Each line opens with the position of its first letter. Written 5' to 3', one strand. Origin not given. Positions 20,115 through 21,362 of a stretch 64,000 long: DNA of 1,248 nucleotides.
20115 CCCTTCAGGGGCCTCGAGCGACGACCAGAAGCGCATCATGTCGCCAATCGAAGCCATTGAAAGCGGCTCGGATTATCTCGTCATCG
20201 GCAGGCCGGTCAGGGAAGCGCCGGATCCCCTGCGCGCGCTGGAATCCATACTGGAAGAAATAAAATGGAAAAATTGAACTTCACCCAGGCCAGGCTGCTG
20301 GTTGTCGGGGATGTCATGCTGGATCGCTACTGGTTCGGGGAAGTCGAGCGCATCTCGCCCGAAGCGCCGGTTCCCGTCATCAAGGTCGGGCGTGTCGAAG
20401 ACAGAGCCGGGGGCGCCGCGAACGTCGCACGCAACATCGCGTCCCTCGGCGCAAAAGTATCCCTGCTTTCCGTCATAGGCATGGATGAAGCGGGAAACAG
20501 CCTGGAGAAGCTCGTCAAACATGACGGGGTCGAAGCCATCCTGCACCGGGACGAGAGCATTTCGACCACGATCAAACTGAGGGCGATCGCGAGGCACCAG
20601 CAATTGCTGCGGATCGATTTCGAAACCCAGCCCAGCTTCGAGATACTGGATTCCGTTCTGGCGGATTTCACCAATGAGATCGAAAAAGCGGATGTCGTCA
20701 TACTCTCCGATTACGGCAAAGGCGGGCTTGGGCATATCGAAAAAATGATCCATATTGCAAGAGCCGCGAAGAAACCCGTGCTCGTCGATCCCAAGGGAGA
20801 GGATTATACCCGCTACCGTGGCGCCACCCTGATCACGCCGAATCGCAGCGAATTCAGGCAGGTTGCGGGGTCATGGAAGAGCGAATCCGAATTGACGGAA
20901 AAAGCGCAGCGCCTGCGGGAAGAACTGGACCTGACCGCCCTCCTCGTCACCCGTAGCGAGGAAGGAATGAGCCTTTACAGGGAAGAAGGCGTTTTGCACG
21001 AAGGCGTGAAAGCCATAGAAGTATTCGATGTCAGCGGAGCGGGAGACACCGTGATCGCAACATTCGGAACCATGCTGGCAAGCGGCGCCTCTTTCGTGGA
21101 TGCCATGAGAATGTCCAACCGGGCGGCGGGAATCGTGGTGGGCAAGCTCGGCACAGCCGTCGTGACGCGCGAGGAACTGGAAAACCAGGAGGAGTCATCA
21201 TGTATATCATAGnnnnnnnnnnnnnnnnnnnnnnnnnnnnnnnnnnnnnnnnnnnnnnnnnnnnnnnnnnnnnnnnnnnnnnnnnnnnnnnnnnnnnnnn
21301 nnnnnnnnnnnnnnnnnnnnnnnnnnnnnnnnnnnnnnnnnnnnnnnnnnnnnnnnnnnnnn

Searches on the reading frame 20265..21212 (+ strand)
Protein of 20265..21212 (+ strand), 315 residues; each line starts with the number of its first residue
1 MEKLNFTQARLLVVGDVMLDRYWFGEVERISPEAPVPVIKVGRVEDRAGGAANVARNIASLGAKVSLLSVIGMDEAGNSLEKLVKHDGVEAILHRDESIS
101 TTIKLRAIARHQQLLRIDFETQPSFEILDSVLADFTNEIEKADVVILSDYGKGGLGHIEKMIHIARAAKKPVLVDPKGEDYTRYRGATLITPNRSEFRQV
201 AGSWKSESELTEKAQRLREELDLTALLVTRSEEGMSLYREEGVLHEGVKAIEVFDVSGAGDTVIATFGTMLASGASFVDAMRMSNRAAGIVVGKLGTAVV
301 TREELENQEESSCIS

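Call 5: search_protein_families(library=pfam, proteins=[window:20265-21212:+], max_evalue=0.01)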
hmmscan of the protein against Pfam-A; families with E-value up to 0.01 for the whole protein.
window:20265-21212:+ (315 aa): 3 families
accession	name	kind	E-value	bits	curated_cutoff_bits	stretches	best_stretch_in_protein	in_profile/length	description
PF00294.29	PfkB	-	2.6e-46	158.8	25.8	1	9-298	2-296/302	pfkB family carbohydrate kinase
PF08543.17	Phos_pyr_kin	-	1.3e-06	28.4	27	1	186-285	119-225/246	Phosphomethylpyrimidine kinase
PF01256.23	Carb_kinase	-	5.8e-06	26.4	27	1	137-281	61-209/242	NAD(P)H-hydrate dehydratase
